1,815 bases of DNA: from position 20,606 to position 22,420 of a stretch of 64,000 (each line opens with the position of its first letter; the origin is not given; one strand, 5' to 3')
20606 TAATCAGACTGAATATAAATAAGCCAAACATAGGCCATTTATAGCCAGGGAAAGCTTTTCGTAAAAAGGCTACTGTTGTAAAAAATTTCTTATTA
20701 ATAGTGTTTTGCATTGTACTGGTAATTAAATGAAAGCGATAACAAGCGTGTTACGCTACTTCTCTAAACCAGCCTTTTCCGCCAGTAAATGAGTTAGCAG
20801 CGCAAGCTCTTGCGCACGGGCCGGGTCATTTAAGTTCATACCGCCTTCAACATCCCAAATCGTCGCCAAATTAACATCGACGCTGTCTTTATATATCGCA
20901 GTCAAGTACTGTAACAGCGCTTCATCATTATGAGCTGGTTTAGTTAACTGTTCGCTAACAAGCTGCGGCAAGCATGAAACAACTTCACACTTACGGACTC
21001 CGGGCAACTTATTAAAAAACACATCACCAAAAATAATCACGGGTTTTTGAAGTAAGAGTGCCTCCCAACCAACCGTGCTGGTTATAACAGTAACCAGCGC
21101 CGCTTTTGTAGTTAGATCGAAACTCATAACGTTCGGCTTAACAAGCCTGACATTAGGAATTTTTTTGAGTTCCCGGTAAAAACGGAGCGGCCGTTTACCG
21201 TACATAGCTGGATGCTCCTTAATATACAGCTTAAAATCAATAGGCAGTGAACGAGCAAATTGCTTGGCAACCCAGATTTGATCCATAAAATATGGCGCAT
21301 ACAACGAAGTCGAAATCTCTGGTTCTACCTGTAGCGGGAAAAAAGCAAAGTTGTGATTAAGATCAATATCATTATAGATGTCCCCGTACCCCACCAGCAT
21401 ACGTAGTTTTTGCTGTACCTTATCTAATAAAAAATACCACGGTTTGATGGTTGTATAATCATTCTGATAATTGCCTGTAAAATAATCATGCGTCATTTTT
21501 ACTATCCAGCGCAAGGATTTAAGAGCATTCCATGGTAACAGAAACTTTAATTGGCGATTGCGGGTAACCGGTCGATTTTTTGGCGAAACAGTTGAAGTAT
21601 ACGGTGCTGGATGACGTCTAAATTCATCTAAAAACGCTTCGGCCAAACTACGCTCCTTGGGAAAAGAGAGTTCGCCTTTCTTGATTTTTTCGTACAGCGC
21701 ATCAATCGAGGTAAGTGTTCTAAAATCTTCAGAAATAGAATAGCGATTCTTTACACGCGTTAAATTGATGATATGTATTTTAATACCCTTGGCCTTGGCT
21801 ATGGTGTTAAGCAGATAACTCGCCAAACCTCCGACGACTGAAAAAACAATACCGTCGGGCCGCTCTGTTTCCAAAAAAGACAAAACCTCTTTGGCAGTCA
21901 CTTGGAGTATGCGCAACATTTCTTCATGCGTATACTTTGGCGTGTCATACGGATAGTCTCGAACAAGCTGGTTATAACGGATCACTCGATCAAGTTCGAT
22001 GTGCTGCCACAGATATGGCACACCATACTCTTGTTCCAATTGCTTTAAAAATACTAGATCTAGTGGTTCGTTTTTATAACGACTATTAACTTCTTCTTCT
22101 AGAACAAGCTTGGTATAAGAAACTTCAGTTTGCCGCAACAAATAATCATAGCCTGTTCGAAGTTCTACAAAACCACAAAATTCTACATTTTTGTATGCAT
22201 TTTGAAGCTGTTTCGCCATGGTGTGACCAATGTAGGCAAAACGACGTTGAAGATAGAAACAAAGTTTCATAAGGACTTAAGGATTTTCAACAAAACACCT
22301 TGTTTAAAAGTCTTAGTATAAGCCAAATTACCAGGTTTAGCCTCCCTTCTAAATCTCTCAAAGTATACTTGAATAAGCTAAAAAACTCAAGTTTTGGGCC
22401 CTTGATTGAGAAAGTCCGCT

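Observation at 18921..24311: KpsC/KpsS-like capsule protein with MsbA-like ABC exporter adjacent to CMP-nonulosonate synthesis; a candidate nonulosonate/Kdo-type transferase and ABC-dependent export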

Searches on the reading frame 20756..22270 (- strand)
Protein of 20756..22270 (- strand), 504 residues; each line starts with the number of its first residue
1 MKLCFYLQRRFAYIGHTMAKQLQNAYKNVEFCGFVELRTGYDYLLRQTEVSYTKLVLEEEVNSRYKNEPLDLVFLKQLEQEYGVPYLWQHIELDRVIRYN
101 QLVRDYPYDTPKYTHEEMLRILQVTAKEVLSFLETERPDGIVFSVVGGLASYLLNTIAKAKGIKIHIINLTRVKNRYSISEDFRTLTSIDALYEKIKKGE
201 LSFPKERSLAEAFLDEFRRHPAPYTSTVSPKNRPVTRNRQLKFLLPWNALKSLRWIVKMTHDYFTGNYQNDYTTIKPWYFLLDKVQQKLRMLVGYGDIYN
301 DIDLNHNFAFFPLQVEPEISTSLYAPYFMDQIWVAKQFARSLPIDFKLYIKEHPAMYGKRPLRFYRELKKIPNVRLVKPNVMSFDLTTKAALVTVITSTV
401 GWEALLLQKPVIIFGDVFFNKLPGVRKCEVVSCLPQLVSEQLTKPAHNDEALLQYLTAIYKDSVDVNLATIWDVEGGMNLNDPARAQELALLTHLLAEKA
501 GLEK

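Call 3: search_protein_families(library=pfam, proteins=[window:20756-22270:-], max_evalue=0.01)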
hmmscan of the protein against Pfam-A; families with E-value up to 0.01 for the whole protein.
window:20756-22270:- (504 aa): 1 family
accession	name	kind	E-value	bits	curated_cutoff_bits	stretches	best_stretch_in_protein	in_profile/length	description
PF05159.20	Capsule_synth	-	4.5e-11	43.2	20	1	305-420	144-267/310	Capsule polysaccharide biosynthesis protein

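Call 4: search_protein_families(library=ncbifam, proteins=[window:20756-22270:-], max_evalue=0.01)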
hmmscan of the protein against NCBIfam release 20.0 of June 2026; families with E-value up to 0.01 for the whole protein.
window:20756-22270:- (504 aa): 1 family
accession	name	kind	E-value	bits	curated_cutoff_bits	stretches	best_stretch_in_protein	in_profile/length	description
NF046086.1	BFO_1060_trans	domain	1.9e-06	27.3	200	1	345-414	220-289/365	BFO_1060 family glycosyltransferase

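Call 8: search_solved_structures(query=window:20756-22267:-, max_evalue=10, show_alignments=3)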
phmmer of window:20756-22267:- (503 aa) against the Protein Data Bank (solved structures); distinct sequences matched with E-value up to 10: 5.
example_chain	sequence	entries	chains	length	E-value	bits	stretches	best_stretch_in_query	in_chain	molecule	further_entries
8fuw_A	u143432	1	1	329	5.2e-06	28.7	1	345-418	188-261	Capsule polysaccharide export protein KpsC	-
8fux_A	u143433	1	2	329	5.3e-06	28.6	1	345-418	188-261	Capsule polysaccharide export protein KpsC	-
6mgc_A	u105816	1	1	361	6.1e-06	28.4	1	345-418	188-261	Capsule polysaccharide export protein KpsC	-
6mgd_A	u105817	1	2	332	4.1e-05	25.7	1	309-418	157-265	Capsular polysaccharide export system protein KpsC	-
6mgb_A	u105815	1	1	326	0.0052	18.8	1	346-418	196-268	Capsular polysaccharide export system protein KpsC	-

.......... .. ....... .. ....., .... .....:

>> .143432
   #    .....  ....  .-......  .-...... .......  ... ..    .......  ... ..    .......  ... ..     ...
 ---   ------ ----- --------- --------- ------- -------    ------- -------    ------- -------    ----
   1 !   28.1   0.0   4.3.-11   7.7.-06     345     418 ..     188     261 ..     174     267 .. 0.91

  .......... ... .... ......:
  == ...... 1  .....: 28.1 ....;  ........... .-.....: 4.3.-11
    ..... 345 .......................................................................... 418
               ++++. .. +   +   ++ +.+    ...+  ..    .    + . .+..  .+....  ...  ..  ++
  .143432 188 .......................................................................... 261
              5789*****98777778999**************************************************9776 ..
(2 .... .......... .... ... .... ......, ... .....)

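Call 9: find_homologous_proteins(query=window:20756-22267:-)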
Query window:20756-22267:- (503 aa): 402 proteins with E <= 0.001 among 8000 candidates; the best 120 are listed.
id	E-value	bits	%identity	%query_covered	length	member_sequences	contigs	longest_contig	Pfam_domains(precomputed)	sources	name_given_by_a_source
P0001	0.0e+0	1148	100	100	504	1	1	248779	PF05159.21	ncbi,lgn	-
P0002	4.4e-206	703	60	100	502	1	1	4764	PF05159.21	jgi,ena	-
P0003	4.2e-201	687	58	100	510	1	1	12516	PF05159.21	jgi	jgi:hypothetical protein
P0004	5.7e-191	654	56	100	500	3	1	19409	PF05159.21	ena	-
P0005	1.1e-189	649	55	100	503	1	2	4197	PF05159.21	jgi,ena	-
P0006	7.2e-180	617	53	100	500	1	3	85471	PF05159.21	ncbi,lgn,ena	-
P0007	4.8e-177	608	51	100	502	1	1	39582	PF05159.21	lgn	-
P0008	1.2e-173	596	50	100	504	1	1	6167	PF05159.21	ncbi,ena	-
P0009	2.8e-172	592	50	100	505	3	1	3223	PF05159.21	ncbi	-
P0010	7.4e-170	584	50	100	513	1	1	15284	PF05159.21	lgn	-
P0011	1.3e-169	583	51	100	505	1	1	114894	PF05159.21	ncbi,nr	ncbi:MAG: hypothetical protein Q7R93_03400 [bacterium]|nr:hypothetical protein [bacterium]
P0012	1.3e-169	583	50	100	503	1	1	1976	PF05159.21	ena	-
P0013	5.5e-169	581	50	100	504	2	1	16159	PF05159.21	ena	-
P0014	9.4e-169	580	49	100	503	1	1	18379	PF05159.21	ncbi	ncbi:MAG: hypothetical protein ABIH48_00105 [Candidatus Falkowbacteria bacterium]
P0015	2.3e-168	579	49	100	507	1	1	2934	PF05159.21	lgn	-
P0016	5.4e-167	575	48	100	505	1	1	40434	PF05159.21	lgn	-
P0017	2.7e-165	569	49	100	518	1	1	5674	PF05159.21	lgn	-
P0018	1.9e-164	566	49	100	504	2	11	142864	PF05159.21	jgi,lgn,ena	-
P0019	2.1e-164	566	48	100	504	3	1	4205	PF05159.21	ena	-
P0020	2.4e-164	566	49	100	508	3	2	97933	PF05159.21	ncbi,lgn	-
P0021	7.4e-164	564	48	100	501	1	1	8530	PF05159.21,PF02350.26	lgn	-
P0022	9.2e-164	564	47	100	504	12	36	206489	PF05159.21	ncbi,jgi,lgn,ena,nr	ncbi:MAG: hypothetical protein UV75_C0003G0053 [Candidatus Giovannonibacteria bacterium GW2011_GWA1_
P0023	2.4e-163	563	47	100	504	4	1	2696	PF05159.21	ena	-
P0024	2.0e-162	559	50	100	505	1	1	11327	PF05159.21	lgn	-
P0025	2.3e-161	556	49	97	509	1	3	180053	PF05159.21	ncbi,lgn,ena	ncbi:MAG: hypothetical protein AAB474_00595 [Patescibacteria group bacterium]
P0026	2.7e-161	556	48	99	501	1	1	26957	PF05159.21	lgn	-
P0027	3.2e-161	556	48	100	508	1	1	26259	PF05159.21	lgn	-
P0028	1.4e-160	553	48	100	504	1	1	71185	PF05159.21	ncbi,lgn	-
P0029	3.5e-159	549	47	100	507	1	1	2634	PF05159.21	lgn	-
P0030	3.8e-159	549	49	100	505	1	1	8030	PF05159.21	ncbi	-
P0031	4.0e-159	549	48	95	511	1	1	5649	PF05159.21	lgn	-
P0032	4.1e-159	549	47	100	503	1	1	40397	PF05159.21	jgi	jgi:hypothetical protein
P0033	5.9e-159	548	47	100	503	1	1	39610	PF05159.21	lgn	-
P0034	3.7e-158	545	48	100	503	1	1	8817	PF05159.21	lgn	-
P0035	4.9e-158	545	46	100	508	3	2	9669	PF05159.21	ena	-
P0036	1.6e-157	543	48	100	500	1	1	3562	PF05159.21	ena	-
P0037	2.6e-157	543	46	100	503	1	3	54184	PF05159.21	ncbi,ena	-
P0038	2.9e-157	542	48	100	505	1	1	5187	PF05159.21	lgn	-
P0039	3.0e-157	542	46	99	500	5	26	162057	PF05159.21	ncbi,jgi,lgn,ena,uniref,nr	ncbi:MAG: hypothetical protein UW81_C0004G0016 [Candidatus Giovannonibacteria bacterium GW2011_GWC2_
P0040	5.6e-157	542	48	100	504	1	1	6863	PF05159.21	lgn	-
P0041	1.4e-156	540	47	100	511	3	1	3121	PF05159.21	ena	-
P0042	2.2e-156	540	48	100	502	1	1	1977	PF05159.21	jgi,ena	-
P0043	3.2e-156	539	47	100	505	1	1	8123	PF05159.21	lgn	-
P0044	7.7e-156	538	47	100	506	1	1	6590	PF05159.21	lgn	-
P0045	8.7e-156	538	46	100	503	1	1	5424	PF05159.21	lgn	-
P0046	3.3e-155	536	48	100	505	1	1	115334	PF05159.21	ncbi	-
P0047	4.9e-155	535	47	100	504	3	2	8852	PF05159.21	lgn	-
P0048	5.1e-155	535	44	100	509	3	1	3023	PF05159.21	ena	-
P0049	5.2e-155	535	47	100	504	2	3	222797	PF05159.21,PF02350.26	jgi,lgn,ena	-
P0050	1.4e-154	534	48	100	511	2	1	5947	PF05159.21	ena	-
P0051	3.1e-154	532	44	100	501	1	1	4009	PF05159.21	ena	-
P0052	5.4e-154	532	48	100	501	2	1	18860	PF05159.21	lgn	-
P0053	1.0e-153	531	45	100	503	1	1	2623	PF05159.21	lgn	-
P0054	1.0e-153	531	47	100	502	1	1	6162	PF05159.21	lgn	-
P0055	1.3e-153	530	47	100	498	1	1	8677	PF05159.21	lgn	-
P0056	1.9e-153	530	46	100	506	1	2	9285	PF05159.21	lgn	-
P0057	2.4e-153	530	48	100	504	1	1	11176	PF05159.21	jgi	jgi:hypothetical protein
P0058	4.5e-153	529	46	100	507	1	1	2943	PF05159.21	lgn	-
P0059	1.1e-152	527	47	100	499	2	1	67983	PF05159.21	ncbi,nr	ncbi:MAG: hypothetical protein HZC14_00205 [Candidatus Niyogibacteria bacterium]|nr:hypothetical pro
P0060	1.3e-152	527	48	97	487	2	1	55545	PF05159.21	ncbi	ncbi:MAG: hypothetical protein AAB378_00725 [Patescibacteria group bacterium]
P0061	1.5e-152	527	47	100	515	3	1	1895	PF05159.21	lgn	-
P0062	2.0e-152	526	47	100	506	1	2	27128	PF05159.21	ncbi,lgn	-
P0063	4.2e-152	525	47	97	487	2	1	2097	PF05159.21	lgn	-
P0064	2.5e-151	523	47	99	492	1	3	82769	PF05159.21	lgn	-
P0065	3.4e-151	522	48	100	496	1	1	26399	PF05159.21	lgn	-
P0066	6.0e-151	522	47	100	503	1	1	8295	PF05159.21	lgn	-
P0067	7.9e-151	521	47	100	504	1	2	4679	PF05159.21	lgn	-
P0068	2.4e-150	520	46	99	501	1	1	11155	PF05159.21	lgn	-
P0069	2.9e-149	516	45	100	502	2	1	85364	PF05159.21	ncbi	ncbi:MAG: hypothetical protein WC323_00025 [Patescibacteria group bacterium]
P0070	4.7e-149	515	47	95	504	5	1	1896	PF05159.21,PF02350.26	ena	-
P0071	6.6e-149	515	46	100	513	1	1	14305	PF05159.21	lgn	-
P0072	1.4e-148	514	45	99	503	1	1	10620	PF05159.21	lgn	-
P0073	2.0e-148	513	48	99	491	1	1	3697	PF05159.21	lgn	-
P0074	3.8e-148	512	44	100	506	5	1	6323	PF05159.21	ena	-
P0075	4.4e-148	512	46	95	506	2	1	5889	PF05159.21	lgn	-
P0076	4.7e-148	512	48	99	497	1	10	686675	PF05159.21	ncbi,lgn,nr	ncbi:MAG: hypothetical protein HYY51_00795 [Candidatus Magasanikbacteria bacterium]|nr:hypothetical 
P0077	6.7e-148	512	44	100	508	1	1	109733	PF05159.21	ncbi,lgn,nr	ncbi:MAG: hypothetical protein Q7K35_02015 [bacterium]|nr:hypothetical protein [bacterium]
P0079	1.6e-147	510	45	100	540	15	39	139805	PF05159.21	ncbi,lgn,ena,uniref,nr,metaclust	ncbi:MAG: hypothetical protein UX43_C0001G0041 [Candidatus Giovannonibacteria bacterium GW2011_GWB1_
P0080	1.6e-146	507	46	100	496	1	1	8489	PF05159.21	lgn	-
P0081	4.0e-146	506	48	93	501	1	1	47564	PF05159.21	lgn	-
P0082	1.1e-145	504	46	100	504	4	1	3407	PF05159.21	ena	-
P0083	1.2e-145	504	47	99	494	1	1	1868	PF05159.21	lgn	-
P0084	2.1e-145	503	48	93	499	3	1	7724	PF05159.21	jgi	-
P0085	5.9e-145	502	44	100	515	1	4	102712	PF05159.21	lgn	-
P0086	6.5e-145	502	48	100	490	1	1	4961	PF05159.21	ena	-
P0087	1.1e-144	501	48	99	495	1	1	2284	PF05159.21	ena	-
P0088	2.2e-144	500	47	98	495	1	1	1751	PF05159.21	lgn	-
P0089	2.9e-144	500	46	99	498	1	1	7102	PF05159.21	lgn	-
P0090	5.6e-144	499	47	99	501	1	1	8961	PF05159.21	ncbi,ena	-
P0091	6.7e-144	498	44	99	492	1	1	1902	PF05159.21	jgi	jgi:hypothetical protein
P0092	7.5e-144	498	45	100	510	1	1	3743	PF05159.21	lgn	-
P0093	2.2e-143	497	45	99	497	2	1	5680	PF05159.21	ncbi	-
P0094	2.6e-143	496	47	100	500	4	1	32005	PF05159.21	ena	-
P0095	4.3e-143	496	46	100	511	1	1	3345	PF05159.21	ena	-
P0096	1.1e-142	494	46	100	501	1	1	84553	PF05159.21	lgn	-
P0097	2.3e-142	493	46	100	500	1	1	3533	PF05159.21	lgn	-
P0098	3.3e-142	493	46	100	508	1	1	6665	PF05159.21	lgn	-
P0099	4.5e-142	492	45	100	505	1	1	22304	PF05159.21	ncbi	-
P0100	5.4e-142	492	47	99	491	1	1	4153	PF05159.21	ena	-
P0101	3.5e-141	489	43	100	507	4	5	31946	PF05159.21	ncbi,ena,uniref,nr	ncbi:MAG: hypothetical protein A3B04_00735 [Candidatus Portnoybacteria bacterium RIFCSPLOWO2_02_FULL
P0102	4.8e-141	489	45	100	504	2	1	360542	PF05159.21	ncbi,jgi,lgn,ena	-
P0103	8.3e-141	488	45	99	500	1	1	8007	PF05159.21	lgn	-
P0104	1.4e-140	487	45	100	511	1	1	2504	PF05159.21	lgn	-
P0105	1.9e-140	487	44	100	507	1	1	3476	PF05159.21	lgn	-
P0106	2.4e-140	487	46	100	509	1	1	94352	PF05159.21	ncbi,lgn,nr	ncbi:MAG: hypothetical protein Q8P76_03400 [bacterium]|nr:hypothetical protein [bacterium]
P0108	3.1e-140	486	46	100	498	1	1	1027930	PF05159.21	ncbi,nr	ncbi:MAG: hypothetical protein Q7S66_03305 [bacterium]|nr:hypothetical protein [bacterium]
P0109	4.0e-140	486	46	100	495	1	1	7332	PF05159.21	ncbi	-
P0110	4.5e-140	486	46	100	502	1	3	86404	PF05159.21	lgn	-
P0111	8.7e-140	485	47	95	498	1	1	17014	PF05159.21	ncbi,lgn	-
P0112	1.1e-139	485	46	94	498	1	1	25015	PF05159.21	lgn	-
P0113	3.1e-139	483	42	99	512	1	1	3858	PF05159.21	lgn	-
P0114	8.2e-139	482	47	100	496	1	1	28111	PF05159.21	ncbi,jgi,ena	ncbi:MAG: hypothetical protein ABIB04_05350 [Patescibacteria group bacterium]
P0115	1.4e-138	481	44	100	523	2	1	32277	PF05159.21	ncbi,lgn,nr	ncbi:MAG: hypothetical protein PHF50_03515 [Patescibacteria group bacterium]|nr:hypothetical protein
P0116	2.2e-138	480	46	100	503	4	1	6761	PF05159.21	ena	-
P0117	2.4e-138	480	44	99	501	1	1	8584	PF05159.21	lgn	-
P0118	4.7e-138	479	46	99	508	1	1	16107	PF05159.21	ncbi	-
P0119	6.8e-138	479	44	100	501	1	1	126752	PF05159.21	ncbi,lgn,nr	ncbi:MAG: hypothetical protein Q8O93_03560 [bacterium]|nr:hypothetical protein [bacterium]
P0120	7.1e-138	479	49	83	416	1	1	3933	PF05159.21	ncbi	ncbi:hypothetical protein ACFL1O_00885, partial [Patescibacteria group bacterium]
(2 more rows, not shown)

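Call 16: search_solved_structures(query=A1, max_evalue=10, show_alignments=5)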
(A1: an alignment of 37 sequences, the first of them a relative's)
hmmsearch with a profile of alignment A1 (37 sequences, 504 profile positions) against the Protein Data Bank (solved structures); distinct sequences matched with E-value up to 10: 14.
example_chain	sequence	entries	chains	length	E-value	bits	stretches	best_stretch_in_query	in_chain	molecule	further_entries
6mgb_A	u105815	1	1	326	4.3e-09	38.8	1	347-427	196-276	Capsular polysaccharide export system protein KpsC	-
6mgd_A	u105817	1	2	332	5.3e-07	32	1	301-420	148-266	Capsular polysaccharide export system protein KpsC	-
8fuw_A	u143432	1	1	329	5.7e-07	31.8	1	347-421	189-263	Capsule polysaccharide export protein KpsC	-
8fux_A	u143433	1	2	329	5.8e-07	31.8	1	347-421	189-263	Capsule polysaccharide export protein KpsC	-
6mgc_A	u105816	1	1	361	6.8e-07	31.6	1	347-421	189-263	Capsule polysaccharide export protein KpsC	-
4neq_A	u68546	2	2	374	0.0039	19.2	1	359-416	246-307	UDP-N-acetylglucosamine 2-epimerase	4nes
8csb_A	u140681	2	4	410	0.28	13.1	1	377-422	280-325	N-acetyl glucosaminyl transferase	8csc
8csd_A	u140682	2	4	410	0.28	13.1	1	377-422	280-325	N-acetyl glucosaminyl transferase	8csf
5fa0_A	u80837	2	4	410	0.28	13.1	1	377-422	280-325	Putative N-acetyl glucosaminyl transferase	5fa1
8cse_A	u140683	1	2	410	0.28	13.1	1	377-422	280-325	N-acetyl glucosaminyl transferase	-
6f3t_A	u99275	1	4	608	0.49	12.3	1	202-322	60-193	Transcription initiation factor TFIID subunit 5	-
5xyi_P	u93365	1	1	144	0.51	12.2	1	216-330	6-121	Ribosomal protein S19, putative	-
30ff_DE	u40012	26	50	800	0.73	11.7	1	202-322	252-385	Transcription initiation factor TFIID subunit 5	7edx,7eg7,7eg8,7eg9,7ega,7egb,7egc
6mzc_G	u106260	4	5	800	0.74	11.7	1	202-322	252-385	Transcription initiation factor TFIID subunit 5 | Transcription initiation factor TFIID subunit 5,TAF5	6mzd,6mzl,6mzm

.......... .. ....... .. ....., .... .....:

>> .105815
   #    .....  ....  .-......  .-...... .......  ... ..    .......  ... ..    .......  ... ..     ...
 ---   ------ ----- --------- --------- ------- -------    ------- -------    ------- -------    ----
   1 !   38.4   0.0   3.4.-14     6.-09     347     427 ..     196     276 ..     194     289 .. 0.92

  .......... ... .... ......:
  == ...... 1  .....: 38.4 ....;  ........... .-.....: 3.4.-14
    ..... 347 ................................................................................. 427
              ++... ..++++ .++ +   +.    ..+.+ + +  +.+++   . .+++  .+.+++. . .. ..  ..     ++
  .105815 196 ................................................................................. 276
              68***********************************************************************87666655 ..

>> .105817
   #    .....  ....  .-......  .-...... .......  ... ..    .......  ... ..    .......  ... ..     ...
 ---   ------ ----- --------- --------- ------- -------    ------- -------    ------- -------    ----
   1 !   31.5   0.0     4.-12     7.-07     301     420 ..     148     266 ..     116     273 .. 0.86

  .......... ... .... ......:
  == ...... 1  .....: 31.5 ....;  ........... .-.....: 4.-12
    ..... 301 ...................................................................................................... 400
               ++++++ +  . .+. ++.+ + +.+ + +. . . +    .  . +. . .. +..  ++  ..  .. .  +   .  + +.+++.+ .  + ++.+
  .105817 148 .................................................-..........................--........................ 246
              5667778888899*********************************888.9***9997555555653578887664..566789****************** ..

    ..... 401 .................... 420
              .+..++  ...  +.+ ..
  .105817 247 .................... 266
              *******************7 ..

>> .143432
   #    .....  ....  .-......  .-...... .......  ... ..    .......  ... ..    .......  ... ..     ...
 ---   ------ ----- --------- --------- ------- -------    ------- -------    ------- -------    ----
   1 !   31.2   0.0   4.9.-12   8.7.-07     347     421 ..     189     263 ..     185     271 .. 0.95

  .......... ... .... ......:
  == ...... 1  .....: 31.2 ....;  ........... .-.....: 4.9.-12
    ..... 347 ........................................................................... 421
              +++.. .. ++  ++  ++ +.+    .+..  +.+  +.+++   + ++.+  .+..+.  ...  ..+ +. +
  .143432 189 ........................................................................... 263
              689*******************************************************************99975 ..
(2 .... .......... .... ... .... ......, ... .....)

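Call 19: predict_structure(alignment_id=A1)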
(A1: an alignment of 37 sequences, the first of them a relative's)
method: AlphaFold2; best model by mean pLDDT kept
length: 504 residues; sequences in the alignment: 37
mean_pLDDT: 91.8   pTM: 0.90
mean pLDDT of the five models: 91.8, 91.5, 90.3, 89.7, 88.8
residues with pLDDT >= 90: 375; 70-90: 121; 50-70: 8; < 50: 0
segments of 3 or more residues with pLDDT < 50: none
pLDDT, mean of each block of 10 residues (from residue 1): 93 93 92 95 94 96 96 95 82 90 83 95 98 98 93 96 94 89 92 97 97 96 80 87 90 92 90 92 91 88 94 83 89 97 97 90 94 95 94 94 95 94 94 96 90 97 89 73 81 94 82
secondary structure, 60 per line:
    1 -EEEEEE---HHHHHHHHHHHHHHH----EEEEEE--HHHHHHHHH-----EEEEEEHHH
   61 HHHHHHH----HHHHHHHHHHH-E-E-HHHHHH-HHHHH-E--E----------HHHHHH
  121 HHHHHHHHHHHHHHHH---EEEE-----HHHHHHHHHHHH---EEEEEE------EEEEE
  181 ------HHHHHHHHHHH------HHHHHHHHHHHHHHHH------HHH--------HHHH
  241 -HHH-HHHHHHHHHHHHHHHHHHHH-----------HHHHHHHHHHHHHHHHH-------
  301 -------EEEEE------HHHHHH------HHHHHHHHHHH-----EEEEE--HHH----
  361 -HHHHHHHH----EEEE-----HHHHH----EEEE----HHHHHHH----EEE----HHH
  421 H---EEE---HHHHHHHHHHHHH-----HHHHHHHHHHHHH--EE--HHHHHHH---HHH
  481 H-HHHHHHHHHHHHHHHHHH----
elements in order: E2-7 H11-25 E30-35 H38-46 E52-57 H58-67 H72-82 H88-93 H95-99 H115-136 E140-143 H149-160 E164-169 E176-180 H187-197 H204-219 H237-240 H246-265 H277-293 E308-312 H319-324 H331-341 E347-351 H362-369 E374-377 H383-387 E392-395 H400-406 E411-413 H418-421 E425-427 H431-443 H449-461 H468-474 H478-481 H483-500
